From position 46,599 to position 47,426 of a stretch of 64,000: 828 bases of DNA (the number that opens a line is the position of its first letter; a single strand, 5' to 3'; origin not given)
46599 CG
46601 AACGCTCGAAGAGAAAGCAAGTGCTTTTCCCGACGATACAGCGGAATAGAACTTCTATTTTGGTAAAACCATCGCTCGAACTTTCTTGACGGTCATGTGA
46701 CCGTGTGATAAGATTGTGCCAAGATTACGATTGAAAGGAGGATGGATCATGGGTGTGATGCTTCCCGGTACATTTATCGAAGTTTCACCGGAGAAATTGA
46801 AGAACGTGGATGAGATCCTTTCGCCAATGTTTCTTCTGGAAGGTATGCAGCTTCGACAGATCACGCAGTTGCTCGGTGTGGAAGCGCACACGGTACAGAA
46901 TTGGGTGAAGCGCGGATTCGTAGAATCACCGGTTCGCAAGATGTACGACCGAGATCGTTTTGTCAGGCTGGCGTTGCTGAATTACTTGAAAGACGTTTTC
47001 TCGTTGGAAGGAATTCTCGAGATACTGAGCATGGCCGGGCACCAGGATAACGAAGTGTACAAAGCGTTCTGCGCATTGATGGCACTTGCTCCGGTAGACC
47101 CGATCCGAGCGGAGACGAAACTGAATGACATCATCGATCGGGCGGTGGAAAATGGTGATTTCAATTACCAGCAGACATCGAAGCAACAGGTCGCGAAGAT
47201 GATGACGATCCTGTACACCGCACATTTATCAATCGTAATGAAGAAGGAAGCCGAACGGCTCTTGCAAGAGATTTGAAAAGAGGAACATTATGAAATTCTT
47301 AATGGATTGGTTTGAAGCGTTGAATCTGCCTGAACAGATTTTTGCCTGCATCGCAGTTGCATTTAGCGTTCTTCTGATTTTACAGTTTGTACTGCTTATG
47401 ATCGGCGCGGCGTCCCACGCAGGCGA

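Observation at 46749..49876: DUF1836-like HTH protein, then NfeD with a His/Asp-rich (GHDx)n insertion, then flotillin: candidate operon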

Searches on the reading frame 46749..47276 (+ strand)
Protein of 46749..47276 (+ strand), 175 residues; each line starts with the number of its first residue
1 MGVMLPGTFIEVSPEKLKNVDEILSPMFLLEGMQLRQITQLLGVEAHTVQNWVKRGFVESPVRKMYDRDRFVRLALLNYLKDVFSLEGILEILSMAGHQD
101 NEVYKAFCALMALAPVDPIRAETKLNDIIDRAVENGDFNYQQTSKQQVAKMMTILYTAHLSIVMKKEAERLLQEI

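Call 3: search_protein_families(library=pfam, proteins=[window:46749-47276:+], max_evalue=0.1)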
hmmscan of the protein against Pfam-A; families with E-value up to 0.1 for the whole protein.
window:46749-47276:+ (175 aa): 8 families
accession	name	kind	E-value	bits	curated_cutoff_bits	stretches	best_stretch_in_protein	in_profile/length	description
PF08876.17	DUF1836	-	6.9e-11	42.6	27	1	45-100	36-91/105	Domain of unknown function (DUF1836)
PF13411.12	MerR_1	-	1.1e-06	29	21.6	1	33-94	1-67/69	MerR HTH family regulatory protein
PF13384.12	HTH_23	-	0.00053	20.2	24.6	1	29-55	14-40/50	Homeodomain-like domain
PF06056.18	Terminase_5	-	0.0052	17.1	20.3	1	30-55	11-36/58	Putative ATPase subunit of terminase (gpP-like)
PF00376.29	MerR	-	0.017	15.4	28.2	1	39-63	6-30/38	MerR family regulatory protein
PF08281.18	Sigma70_r4_2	-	0.041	14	25.7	1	29-56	23-50/54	Sigma-70, region 4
PF13551.12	HTH_29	-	0.048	14.2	28.1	0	30-55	9-35/64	Winged helix-turn helix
PF12728.13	HTH_17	-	0.06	14.1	27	0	37-56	6-25/51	Helix-turn-helix domain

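Call 4: search_protein_families(library=ncbifam, proteins=[window:46749-47276:+], max_evalue=0.1)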
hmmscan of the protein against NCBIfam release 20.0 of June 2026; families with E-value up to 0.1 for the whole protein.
window:46749-47276:+ (175 aa): 4 families
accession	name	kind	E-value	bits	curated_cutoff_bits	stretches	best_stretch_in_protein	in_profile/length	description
NF033558.1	transpos_IS1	equivalog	0.023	14.6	100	1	28-58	51-81/199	IS1 family transposase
NF040510.1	avirulen_svx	equivalog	0.042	12.5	625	1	67-172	190-296/601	Svx/AvrXca family virulence/avirulence protein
NF009181.0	PRK12529.1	equivalog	0.065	13.4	247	0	27-59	139-171/179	RNA polymerase sigma factor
NF033545.0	transpos_IS630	equivalog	0.079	12.4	100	0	30-55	10-35/299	IS630 family transposase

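Call 59: find_homologous_proteins(query=window:46749-47273:+, max_evalue=0.001)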
Query window:46749-47273:+ (175 aa): 68 proteins with E <= 0.001 among 228 candidates.
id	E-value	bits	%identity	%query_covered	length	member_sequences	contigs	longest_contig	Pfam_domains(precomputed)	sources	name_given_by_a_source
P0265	5.0e-105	367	98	99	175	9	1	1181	PF08876.18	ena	-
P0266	1.6e-86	306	82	99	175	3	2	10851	PF08876.18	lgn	-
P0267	1.1e-83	297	77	100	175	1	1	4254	PF08876.18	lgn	-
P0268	7.5e-77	275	71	100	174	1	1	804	PF08876.18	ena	-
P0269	7.9e-77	275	72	100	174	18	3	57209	PF08876.18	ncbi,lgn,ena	-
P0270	8.5e-77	275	72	100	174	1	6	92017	PF08876.18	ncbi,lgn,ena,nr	ncbi:MAG: DUF1836 domain-containing protein [Clostridiales bacterium]|nr:DUF1836 domain-containing p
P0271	1.6e-76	274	72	100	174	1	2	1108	PF08876.18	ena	-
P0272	2.7e-76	273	71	100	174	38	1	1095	PF08876.18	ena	-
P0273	3.2e-76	273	71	100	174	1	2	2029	PF08876.18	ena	-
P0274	3.4e-76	273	70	100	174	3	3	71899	PF08876.18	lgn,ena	-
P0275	3.4e-76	273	71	100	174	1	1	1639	PF08876.18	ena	-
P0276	5.8e-76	272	71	100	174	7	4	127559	PF08876.18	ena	-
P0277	7.3e-76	272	70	100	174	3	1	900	PF08876.18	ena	-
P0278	3.0e-75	270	70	99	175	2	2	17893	PF08876.18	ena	-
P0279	7.5e-75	269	69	100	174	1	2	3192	PF13411.13,PF08876.18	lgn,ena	-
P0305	1.7e-18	85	33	97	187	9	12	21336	PF13411.13,PF08876.18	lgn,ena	-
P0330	9.5e-13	67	28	100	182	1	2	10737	PF08876.18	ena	-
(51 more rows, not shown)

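Call 62: find_encoding_contigs(protein=P0305, flank=4000, max_places=2)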
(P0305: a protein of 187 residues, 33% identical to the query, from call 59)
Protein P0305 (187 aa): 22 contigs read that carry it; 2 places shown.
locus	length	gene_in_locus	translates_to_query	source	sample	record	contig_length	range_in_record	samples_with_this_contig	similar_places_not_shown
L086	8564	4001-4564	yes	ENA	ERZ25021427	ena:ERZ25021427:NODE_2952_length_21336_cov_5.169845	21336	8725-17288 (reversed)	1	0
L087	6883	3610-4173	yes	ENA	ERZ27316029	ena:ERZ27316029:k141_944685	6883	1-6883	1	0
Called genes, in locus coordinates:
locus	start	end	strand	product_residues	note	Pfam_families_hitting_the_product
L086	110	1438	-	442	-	PF02403:Seryl_tRNA_N, PF00587:tRNA-synt_2b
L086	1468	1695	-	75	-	PF04024:PspC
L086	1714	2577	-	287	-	PF02195:ParB_N, PF17762:HTH_ParB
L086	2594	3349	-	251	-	PF00142:Fer4_NifH, PF01656:CbiA, PF02374:ArsA_ATPase (weak), PF06564:CBP_BcsQ, PF09140:MipZ, PF10609:ParA, PF13614:AAA_31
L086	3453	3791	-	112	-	-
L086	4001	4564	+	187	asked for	PF08876:DUF1836, PF13411:MerR_1 (weak)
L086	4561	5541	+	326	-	PF01145:Band_7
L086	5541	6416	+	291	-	PF01145:Band_7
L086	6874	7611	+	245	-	-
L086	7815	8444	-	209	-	-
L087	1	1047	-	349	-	?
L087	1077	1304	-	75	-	PF04024:PspC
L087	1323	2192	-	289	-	PF02195:ParB_N, PF17762:HTH_ParB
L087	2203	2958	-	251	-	PF00142:Fer4_NifH, PF01656:CbiA, PF02374:ArsA_ATPase (weak), PF06564:CBP_BcsQ, PF09140:MipZ, PF10609:ParA, PF13614:AAA_31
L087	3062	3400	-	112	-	-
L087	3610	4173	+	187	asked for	PF08876:DUF1836, PF13411:MerR_1 (weak)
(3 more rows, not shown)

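Call 63: find_encoding_contigs(protein=P0330, flank=4000, max_places=2)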
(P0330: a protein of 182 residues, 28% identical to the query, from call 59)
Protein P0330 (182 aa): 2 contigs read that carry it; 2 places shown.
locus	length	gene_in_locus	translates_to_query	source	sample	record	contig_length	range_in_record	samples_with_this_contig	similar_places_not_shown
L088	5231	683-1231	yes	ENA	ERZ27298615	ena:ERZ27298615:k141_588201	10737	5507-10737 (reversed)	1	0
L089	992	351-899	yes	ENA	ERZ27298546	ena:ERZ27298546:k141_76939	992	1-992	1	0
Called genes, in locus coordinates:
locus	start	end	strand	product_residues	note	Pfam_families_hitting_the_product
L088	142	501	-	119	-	-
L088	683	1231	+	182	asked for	PF08876:DUF1836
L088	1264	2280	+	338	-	PF01145:Band_7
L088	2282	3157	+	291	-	PF01145:Band_7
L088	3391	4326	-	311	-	PF00483:NTP_transferase (weak)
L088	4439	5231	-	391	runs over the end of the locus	PF17785:PUA_3, PF10672:Methyltrans_SAM, PF02475:TRM5-TYW2_MTfase, PF01728:FtsJ, PF03602:Cons_hypoth95, PF06325:PrmA (weak), PF05175:MTS (weak), PF09445:Methyltransf_15, +2 more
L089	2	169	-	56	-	?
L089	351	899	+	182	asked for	PF08876:DUF1836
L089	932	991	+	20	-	?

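Call 69: predict_structure(alignment_id=A4)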
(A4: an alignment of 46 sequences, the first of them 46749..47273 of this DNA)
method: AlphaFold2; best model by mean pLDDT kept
length: 175 residues; sequences in the alignment: 46
mean_pLDDT: 91.1   pTM: 0.87
mean pLDDT of the five models: 91.1, 90.4, 90.4, 90.3, 89.3
residues with pLDDT >= 90: 134; 70-90: 31; 50-70: 10; < 50: 0
segments of 3 or more residues with pLDDT < 50: none
pLDDT, mean of each block of 10 residues (from residue 1): 89 89 88 94 97 97 95 98 97 94 94 69 77 90 94 94 92 92
secondary structure, 60 per line:
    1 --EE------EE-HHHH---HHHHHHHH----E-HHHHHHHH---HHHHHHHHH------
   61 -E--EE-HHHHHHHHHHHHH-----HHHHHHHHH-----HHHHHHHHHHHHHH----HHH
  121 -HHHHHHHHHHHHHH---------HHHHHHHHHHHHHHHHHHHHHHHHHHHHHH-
elements in order: H14-17 H21-28 H35-42 H46-54 H68-80 H86-94 H100-113 H122-135 H145-174

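Call 71: fold_search(model_id=the predicted structure, library=pdb)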
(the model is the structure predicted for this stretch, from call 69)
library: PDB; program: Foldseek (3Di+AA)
matches with E <= 10: 83; with E <= 0.001: 0
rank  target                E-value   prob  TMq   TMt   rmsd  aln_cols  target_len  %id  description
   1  5c8d_H                1.4e-01  0.85  0.31  0.21  13.9       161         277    9  Crystal structure of full-length Thermus thermophilus CarH bound to adenosylcobalamin (dark state) (released 2015-09-30)
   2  1y10_C                5.8e-01  0.35  0.30  0.17  12.3       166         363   12  Mycobacterial adenylyl cyclase Rv1264, holoenzyme, inhibited state (released 2005-05-24)
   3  6zv2_MODEL_1_A        6.4e-01  0.13  0.21  0.23  13.3       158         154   11  TFIIS N-terminal domain (TND) from human PPP1R10 (released 2021-12-01)
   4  2ns8_A                6.8e-01  0.08  0.16  0.15  16.1       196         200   16  How an in vitro selected peptide mimics the antibiotic tetracycline to induce TET repressor (released 2007-07-24)
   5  1y10_D                8.3e-01  0.23  0.26  0.15  12.0       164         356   12  Mycobacterial adenylyl cyclase Rv1264, holoenzyme, inhibited state (released 2005-05-24)
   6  2ev1_B                8.3e-01  0.21  0.26  0.25  12.3       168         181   13  Structure of Rv1264N, the regulatory domain of the mycobacterial adenylyl cylcase Rv1264, at pH 6.0 (released 2006-11-07)
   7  4ac0                  1.0e+00  0.06  0.17  0.15  17.0       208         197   18  TETR(B) IN COMPLEX WITH MINOCYCLINE AND MAGNESIUM (released 2012-12-26)
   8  5c8e_A                1.1e+00  0.38  0.33  0.23  14.4       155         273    9  Crystal structure of Thermus thermophilus CarH bound to adenosylcobalamin and a 26-bp DNA segment (released 2015-09-30)
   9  5yso_C                1.7e+00  0.09  0.28  0.25  14.6       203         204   16  Crystal structure of Estrogen Related Receptor-3 (ERR-gamma) ligand binding domain with DN200434 (released 2018-12-26)
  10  7rsh_A                1.9e+00  0.06  0.21  0.11  17.5       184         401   18  SthK Y26F Closed State (released 2022-11-23)
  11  5c8e_C                2.2e+00  0.25  0.30  0.20  10.9       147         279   10  Crystal structure of Thermus thermophilus CarH bound to adenosylcobalamin and a 26-bp DNA segment (released 2015-09-30)
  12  5gpe_A                2.3e+00  0.41  0.34  0.47  12.2       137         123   13  Crystal structure of the transcription regulator PbrR691 from Ralstonia metallidurans CH34 in complex with Lead(II) (released 2016-12-28)
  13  5c8e_G                2.3e+00  0.25  0.32  0.21  11.2       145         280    8  Crystal structure of Thermus thermophilus CarH bound to adenosylcobalamin and a 26-bp DNA segment (released 2015-09-30)
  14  3hh0_B                2.6e+00  0.23  0.32  0.42  17.4       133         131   13  Crystal structure of a transcriptional regulator, MerR family from Bacillus cereus (released 2009-05-26)
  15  9dt4_B                2.7e+00  0.03  0.15  0.13  16.8       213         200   16  Crystal structure of the engineered sulfonylurea repressor CsR (L4.2-20), apo form (released 2025-10-08)
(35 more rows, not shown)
